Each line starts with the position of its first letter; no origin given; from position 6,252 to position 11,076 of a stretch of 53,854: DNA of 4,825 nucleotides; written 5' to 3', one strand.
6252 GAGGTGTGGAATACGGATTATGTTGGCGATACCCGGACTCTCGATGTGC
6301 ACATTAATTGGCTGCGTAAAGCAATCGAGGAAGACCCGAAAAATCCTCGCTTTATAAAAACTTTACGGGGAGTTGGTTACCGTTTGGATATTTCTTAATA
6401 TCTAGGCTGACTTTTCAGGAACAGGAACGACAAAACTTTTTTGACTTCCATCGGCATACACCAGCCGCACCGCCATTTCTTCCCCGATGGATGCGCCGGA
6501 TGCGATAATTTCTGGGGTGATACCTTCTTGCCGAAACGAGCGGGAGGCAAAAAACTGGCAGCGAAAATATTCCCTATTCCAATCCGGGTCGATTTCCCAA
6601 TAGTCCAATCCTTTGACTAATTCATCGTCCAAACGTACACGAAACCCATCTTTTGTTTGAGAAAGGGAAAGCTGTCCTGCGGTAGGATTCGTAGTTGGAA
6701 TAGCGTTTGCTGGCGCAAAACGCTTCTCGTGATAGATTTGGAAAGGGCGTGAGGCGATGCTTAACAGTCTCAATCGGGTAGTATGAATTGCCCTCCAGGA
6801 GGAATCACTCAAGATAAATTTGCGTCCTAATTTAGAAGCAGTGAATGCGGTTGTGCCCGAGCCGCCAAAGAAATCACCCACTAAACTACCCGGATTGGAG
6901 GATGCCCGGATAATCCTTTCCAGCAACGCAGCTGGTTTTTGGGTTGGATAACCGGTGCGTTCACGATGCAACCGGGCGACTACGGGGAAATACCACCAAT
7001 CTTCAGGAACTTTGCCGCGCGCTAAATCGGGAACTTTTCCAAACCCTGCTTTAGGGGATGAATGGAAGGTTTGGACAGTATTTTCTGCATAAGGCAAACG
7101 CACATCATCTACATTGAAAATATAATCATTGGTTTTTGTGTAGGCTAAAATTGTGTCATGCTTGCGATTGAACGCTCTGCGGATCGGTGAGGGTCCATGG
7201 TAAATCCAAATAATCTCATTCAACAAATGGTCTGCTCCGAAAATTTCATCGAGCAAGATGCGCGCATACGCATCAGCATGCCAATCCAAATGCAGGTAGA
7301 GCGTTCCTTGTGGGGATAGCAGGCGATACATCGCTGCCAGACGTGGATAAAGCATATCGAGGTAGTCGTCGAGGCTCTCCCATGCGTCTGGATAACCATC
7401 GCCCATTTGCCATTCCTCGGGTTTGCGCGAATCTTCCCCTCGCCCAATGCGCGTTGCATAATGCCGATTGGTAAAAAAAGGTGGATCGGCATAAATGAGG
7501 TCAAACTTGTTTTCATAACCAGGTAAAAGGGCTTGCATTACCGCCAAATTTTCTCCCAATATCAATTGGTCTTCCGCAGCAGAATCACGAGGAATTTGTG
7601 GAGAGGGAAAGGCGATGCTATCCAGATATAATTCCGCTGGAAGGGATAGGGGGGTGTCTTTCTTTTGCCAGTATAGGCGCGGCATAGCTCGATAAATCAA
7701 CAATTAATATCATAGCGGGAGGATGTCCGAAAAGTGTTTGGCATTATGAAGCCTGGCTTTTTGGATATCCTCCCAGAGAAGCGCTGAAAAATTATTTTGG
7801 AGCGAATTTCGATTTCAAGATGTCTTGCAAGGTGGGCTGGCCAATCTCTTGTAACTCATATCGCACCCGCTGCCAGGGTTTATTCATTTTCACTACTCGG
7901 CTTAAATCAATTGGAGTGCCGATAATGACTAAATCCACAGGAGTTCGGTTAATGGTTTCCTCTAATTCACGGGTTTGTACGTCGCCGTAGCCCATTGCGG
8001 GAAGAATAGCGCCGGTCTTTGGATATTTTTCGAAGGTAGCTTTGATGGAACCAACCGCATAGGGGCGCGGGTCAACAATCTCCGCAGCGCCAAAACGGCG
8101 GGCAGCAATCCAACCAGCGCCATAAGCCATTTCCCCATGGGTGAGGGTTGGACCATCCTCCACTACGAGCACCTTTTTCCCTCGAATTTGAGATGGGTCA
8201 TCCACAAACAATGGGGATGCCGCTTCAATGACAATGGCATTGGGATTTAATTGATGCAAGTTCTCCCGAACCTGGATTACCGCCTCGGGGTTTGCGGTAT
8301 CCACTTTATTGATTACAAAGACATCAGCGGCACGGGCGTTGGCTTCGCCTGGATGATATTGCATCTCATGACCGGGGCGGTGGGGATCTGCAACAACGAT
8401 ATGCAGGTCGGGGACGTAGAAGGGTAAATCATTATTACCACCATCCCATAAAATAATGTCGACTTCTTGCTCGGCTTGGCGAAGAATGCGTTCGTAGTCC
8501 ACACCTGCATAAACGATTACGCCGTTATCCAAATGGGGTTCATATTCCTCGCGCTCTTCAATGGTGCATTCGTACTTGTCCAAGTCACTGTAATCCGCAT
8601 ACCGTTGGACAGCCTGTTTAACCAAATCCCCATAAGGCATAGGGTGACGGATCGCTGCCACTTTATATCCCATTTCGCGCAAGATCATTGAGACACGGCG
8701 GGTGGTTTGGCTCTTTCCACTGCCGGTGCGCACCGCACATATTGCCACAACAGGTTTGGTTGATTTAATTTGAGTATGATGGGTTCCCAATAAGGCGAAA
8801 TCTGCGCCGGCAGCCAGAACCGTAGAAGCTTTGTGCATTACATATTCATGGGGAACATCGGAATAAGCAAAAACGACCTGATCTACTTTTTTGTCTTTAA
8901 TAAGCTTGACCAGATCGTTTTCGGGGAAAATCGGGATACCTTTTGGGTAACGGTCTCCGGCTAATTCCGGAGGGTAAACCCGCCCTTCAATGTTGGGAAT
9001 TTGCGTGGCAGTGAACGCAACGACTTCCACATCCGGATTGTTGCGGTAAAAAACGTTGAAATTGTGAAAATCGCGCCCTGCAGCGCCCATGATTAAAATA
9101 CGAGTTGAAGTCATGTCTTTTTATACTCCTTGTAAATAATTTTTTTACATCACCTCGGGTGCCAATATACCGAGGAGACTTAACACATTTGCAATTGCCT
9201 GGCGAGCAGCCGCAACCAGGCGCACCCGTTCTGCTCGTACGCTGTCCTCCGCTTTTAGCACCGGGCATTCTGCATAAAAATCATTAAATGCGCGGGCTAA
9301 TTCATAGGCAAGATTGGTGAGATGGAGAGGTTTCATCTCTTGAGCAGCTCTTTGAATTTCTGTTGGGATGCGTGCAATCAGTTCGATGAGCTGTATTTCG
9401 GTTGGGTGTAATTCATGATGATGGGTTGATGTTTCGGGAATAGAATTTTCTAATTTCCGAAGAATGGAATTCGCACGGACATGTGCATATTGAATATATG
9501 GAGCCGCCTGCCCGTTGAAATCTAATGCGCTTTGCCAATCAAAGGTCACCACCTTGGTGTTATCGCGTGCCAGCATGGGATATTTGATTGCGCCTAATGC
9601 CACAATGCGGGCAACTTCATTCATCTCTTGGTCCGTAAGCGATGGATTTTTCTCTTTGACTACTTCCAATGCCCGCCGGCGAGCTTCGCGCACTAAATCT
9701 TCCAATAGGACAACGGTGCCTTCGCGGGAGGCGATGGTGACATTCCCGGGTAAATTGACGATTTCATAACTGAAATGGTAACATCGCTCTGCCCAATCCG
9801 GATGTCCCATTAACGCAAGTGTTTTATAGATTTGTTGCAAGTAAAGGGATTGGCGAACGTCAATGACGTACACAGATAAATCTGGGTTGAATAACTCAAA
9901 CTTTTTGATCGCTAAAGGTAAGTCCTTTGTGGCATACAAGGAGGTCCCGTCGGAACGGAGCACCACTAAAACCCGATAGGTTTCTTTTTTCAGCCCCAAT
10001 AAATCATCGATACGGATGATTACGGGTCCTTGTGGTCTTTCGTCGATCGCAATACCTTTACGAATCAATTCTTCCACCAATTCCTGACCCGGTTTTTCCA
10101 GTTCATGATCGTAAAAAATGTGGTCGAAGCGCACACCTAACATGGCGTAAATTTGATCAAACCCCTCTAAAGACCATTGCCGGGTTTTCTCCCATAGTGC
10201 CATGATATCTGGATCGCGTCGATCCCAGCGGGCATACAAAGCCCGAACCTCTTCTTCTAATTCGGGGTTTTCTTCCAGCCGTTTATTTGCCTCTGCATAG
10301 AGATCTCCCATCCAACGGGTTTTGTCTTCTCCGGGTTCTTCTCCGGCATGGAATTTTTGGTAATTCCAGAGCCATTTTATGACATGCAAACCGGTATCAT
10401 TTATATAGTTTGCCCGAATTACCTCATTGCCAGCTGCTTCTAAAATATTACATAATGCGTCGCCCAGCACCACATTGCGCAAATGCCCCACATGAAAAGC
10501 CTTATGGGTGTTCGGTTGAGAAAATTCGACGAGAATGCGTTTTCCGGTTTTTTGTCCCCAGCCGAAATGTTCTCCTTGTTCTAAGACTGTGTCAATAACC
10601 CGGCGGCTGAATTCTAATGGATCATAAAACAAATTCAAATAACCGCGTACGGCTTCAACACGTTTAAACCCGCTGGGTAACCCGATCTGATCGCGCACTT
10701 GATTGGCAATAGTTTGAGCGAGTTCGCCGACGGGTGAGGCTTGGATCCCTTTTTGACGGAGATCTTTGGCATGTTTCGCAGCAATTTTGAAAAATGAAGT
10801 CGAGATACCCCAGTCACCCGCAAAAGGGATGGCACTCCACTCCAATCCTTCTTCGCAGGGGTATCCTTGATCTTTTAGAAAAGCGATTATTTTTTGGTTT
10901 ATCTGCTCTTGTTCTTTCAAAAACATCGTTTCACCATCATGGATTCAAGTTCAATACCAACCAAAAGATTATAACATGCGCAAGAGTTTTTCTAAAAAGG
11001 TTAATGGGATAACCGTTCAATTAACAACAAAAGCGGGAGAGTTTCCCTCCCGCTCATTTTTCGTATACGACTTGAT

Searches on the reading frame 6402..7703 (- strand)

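Call 57: search_protein_families(library=pfam, proteins=[window:6402-7703:-], max_evalue=0.00001)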
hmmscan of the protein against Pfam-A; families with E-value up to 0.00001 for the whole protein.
window:6402-7703:- (433 aa): 1 family
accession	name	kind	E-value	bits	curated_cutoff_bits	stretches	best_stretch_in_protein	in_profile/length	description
PF01555.25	N6_N4_Mtase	-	1.5e-48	166.1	26.7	1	68-307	2-217/221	DNA methylase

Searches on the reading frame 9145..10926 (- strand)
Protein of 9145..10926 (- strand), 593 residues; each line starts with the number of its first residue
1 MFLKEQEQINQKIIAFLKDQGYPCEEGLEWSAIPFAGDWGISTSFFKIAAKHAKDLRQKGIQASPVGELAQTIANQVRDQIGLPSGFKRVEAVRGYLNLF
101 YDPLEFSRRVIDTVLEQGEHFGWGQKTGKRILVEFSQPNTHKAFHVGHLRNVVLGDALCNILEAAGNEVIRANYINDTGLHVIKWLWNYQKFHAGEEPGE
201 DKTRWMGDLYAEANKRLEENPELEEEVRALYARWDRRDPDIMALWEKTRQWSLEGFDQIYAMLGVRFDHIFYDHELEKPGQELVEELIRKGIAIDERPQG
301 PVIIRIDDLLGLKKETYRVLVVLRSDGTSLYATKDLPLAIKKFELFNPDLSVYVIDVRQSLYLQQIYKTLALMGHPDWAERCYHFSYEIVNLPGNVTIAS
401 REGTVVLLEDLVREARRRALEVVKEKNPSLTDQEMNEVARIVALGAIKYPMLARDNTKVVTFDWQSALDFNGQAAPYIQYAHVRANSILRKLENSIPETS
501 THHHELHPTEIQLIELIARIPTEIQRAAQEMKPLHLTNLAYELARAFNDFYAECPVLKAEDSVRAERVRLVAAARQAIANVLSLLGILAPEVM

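Call 57: search_protein_families(library=pfam, proteins=[window:9145-10926:-], max_evalue=0.00001)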
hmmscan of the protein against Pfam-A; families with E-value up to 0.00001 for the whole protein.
window:9145-10926:- (593 aa): 2 families
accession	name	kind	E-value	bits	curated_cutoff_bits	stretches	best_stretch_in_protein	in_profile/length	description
PF00750.26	tRNA-synt_1d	-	3.9e-56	191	23.3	1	112-464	3-349/349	tRNA synthetases class I (R), catalytic domain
PF05746.21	DALR_1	-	2.2e-30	105.6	22.3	1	478-593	1-117/117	DALR anticodon binding domain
